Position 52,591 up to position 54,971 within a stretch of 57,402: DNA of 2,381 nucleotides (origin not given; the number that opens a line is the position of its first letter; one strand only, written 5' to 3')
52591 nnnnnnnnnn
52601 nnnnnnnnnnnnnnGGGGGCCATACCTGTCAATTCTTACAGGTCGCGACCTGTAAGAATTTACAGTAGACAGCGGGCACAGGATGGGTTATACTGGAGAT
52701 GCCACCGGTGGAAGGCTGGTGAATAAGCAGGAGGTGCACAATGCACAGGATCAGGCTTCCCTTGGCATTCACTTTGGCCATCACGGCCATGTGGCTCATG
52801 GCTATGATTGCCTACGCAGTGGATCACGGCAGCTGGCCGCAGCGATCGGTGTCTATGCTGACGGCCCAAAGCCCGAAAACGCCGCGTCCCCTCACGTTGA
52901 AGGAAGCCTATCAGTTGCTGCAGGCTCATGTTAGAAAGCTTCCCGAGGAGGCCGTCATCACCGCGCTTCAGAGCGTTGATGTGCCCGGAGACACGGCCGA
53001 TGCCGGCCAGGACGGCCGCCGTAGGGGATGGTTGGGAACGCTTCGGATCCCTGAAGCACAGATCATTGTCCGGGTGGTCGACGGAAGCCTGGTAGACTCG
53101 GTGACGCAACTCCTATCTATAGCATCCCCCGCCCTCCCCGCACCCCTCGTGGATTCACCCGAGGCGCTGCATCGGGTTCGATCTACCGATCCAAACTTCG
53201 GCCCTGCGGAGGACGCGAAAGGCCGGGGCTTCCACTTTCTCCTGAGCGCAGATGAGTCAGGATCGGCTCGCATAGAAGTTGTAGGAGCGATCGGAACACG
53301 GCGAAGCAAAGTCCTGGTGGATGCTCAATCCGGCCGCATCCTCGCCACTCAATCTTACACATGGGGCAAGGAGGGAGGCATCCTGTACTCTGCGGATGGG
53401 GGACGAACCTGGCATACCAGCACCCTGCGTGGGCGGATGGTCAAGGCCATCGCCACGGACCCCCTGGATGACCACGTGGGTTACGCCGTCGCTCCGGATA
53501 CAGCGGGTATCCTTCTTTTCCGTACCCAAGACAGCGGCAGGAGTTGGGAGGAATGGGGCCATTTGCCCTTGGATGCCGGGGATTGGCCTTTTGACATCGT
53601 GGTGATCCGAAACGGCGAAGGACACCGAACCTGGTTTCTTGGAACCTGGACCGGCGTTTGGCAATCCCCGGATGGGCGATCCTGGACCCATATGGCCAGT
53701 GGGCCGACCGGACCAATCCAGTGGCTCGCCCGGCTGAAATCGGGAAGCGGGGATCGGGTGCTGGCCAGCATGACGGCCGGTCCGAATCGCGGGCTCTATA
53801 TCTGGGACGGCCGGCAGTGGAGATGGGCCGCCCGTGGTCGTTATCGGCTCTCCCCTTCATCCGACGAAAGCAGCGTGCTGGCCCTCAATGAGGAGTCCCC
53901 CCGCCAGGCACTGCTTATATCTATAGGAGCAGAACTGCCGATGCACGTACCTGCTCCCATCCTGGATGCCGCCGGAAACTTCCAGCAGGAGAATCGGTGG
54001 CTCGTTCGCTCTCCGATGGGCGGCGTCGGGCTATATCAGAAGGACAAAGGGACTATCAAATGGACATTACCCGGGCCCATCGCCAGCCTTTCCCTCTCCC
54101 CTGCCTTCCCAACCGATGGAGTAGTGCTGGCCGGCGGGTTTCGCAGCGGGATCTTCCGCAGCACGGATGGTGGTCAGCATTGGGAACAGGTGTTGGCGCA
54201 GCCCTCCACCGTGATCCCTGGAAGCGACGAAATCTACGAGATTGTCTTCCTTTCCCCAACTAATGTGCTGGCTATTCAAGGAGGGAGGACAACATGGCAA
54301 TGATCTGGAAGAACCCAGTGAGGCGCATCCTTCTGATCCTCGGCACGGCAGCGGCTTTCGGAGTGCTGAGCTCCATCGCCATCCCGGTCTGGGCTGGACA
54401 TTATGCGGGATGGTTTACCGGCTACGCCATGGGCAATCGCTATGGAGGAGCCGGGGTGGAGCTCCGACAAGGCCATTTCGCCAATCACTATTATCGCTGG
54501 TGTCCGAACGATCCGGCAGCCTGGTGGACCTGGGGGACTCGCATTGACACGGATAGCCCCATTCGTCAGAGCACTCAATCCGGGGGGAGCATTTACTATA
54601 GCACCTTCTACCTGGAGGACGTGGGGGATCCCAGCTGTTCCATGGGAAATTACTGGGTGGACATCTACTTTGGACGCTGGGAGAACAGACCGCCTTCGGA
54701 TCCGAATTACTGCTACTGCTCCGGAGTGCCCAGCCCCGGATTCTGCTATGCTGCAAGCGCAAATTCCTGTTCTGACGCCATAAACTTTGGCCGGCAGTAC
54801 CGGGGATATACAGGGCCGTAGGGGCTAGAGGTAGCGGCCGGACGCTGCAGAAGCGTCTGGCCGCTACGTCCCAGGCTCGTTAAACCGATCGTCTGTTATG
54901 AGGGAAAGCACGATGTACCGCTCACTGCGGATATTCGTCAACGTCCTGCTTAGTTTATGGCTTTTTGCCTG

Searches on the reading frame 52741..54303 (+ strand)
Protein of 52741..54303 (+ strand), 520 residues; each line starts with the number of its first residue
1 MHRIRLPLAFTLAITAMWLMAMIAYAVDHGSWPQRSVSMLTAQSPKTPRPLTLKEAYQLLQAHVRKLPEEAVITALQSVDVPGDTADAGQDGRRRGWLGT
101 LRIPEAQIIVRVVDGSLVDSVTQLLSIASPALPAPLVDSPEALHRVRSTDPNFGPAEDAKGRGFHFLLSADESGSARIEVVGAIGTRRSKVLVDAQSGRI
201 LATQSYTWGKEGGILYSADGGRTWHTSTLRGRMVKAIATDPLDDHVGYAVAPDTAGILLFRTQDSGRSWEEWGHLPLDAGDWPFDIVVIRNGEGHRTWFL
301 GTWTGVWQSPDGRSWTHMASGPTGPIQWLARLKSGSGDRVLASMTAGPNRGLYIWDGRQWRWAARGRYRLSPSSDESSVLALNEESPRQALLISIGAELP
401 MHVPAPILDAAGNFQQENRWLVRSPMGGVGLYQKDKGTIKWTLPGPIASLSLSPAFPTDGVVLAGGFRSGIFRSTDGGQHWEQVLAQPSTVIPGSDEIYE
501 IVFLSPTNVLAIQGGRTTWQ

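Call 9: search_protein_families(library=pfam, proteins=[window:52741-54303:+], max_evalue=0.01)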
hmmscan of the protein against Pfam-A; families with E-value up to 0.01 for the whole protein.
window:52741-54303:+ (520 aa): 3 families
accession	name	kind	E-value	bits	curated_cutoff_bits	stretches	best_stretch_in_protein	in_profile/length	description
PF15902.12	Sortilin-Vps10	-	1.1e-05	24.9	33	1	214-271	3-59/446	Sortilin, neurotensin receptor 3,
PF02012.26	BNR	-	0.00014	21.8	27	0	216-226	2-12/12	BNR/Asp-box repeat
PF24316.1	Tli3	-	0.0013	19.5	27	0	190-233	54-105/129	T6SS Tli3 immunity protein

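Call 67: find_homologous_proteins(query=window:52741-54303:+, max_evalue=1e-10)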
Query window:52741-54303:+ (520 aa): 32 proteins with E <= 1e-10 among 8000 candidates.
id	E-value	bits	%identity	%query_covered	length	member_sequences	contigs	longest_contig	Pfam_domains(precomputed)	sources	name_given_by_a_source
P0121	0.0e+0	1183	100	100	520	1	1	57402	PF15902.13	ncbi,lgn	-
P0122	8.8e-270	914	84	92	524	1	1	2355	PF02012.27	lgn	-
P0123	2.8e-191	655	57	100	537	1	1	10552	PF14870.13,PF02012.27,PF15902.13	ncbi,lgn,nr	ncbi:MAG: hypothetical protein RML46_11500 [Anaerolineae bacterium]|nr:hypothetical protein [Anaerol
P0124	3.4e-183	628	55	98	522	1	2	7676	PF15902.13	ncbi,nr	ncbi:MAG: hypothetical protein H5T61_15205, partial [Thermoflexales bacterium]|nr:hypothetical prote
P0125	2.0e-175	602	57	92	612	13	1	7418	PF02012.27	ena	-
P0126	2.3e-133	463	46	91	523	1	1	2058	PF25852.1,PF15902.13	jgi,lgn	-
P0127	9.4e-127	442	45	91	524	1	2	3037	PF25852.1,PF15902.13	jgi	-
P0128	1.9e-125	437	43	92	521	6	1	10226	PF15902.13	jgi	jgi:hypothetical protein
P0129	1.5e-122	428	45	90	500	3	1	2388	PF25852.1,PF15902.13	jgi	-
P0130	1.9e-121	424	41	100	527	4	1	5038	PF25852.1,PF15902.13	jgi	jgi:photosystem II stability/assembly factor-like uncharacterized protein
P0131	2.5e-120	420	42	99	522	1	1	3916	PF25852.1,PF02012.27,PF15902.13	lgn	-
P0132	4.0e-117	410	40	99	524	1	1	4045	PF25852.1,PF15902.13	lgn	-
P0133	2.7e-107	377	41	100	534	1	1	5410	PF15902.13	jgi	-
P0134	3.1e-107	377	43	91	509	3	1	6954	PF25852.1,PF02012.27,PF15902.13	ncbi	-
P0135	4.0e-101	357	39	92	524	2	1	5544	PF02012.27,PF15902.13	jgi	jgi:hypothetical protein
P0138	9.4e-96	339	39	92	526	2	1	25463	PF15902.13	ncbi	-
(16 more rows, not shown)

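Call 68: find_encoding_contigs(protein=P0123, flank=10000, max_places=2)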
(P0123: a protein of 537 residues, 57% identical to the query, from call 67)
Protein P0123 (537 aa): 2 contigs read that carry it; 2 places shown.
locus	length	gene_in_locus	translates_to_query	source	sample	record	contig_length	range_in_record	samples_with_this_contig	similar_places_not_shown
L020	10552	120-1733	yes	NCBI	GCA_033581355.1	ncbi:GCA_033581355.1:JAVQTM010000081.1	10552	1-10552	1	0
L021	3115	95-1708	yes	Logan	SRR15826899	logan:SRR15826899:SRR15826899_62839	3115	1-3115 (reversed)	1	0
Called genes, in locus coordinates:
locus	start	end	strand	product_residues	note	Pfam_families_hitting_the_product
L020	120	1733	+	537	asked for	PF14870:PSII_BNR (faint), PF02012:BNR (faint), PF15902:Sortilin-Vps10 (faint)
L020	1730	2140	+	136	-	-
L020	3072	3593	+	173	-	PF08281:Sigma70_r4_2 (weak), PF00196:GerE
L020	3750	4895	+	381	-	PF00930:DPPIV_N (faint), PF07676:PD40 (faint), PF26549:Tricorn_N (faint), PF26550:Tricorn_2nd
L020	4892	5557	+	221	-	PF08486:SpoIID (weak)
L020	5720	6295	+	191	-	-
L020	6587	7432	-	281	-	PF00149:Metallophos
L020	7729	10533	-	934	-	PF00133:tRNA-synt_1, PF01406:tRNA-synt_1e (faint), PF09334:tRNA-synt_1g, PF13603:tRNA-synt_1_2, PF00133:tRNA-synt_1, PF08264:Anticodon_1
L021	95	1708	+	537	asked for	PF14870:PSII_BNR (faint), PF02012:BNR (faint), PF15902:Sortilin-Vps10 (faint)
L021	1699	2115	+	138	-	-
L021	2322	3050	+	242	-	-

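Call 69: find_encoding_contigs(protein=P0138, flank=10000, max_places=2)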
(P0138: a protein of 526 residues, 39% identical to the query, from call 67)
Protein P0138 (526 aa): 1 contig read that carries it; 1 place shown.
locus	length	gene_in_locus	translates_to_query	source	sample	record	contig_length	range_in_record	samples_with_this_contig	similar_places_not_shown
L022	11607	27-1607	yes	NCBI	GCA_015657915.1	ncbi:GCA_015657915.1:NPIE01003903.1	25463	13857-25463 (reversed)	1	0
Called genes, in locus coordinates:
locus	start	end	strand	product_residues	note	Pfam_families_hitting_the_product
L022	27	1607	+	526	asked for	PF15902:Sortilin-Vps10 (faint)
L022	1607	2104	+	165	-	-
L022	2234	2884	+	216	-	-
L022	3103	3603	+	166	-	-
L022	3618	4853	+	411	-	-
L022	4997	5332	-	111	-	-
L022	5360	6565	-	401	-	-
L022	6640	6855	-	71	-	PF12797:Fer4_2, PF00037:Fer4, PF12837:Fer4_6 (weak), PF13237:Fer4_10, PF14697:Fer4_21, PF12838:Fer4_7, PF13187:Fer4_9, PF00037:Fer4 (weak), +3 more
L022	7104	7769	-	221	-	PF00027:cNMP_binding, PF13545:HTH_Crp_2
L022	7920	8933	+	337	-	PF00106:adh_short, PF01073:3Beta_HSD, PF01370:Epimerase, PF02719:Polysacc_synt_2, PF04321:RmlD_sub_bind, PF08659:KR, PF13460:NAD_binding_10 (weak), PF16363:GDP_Man_Dehyd, +2 more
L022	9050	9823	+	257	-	PF03746:LamB_YcsF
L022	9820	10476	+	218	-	PF02682:CT_C_D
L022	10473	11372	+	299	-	PF02626:CT_A_B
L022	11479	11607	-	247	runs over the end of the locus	PF07191:Zn_ribbon_6 (faint), PF11682:Zn_ribbon_11 (faint), PF13248:Zn_ribbon_3 (faint), PF18912:DZR_2 (faint), PF12773:DZR, PF13240:Zn_Ribbon_1 (weak)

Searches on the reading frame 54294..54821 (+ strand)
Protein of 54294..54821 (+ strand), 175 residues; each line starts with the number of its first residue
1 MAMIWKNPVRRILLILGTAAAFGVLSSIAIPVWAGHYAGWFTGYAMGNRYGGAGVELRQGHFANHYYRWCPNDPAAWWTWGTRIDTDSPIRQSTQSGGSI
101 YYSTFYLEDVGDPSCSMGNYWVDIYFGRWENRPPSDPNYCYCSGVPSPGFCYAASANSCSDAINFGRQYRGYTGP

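Call 9: search_protein_families(library=pfam, proteins=[window:54294-54821:+], max_evalue=0.01)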
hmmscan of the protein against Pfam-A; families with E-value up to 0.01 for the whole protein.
window:54294-54821:+ (175 aa): 0 families

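Call 48: search_protein_families(library=pfam, max_evalue=0.1, proteins=[window:54294-54818:+])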
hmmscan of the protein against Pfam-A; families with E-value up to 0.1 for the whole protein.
seq(175 aa): 0 families
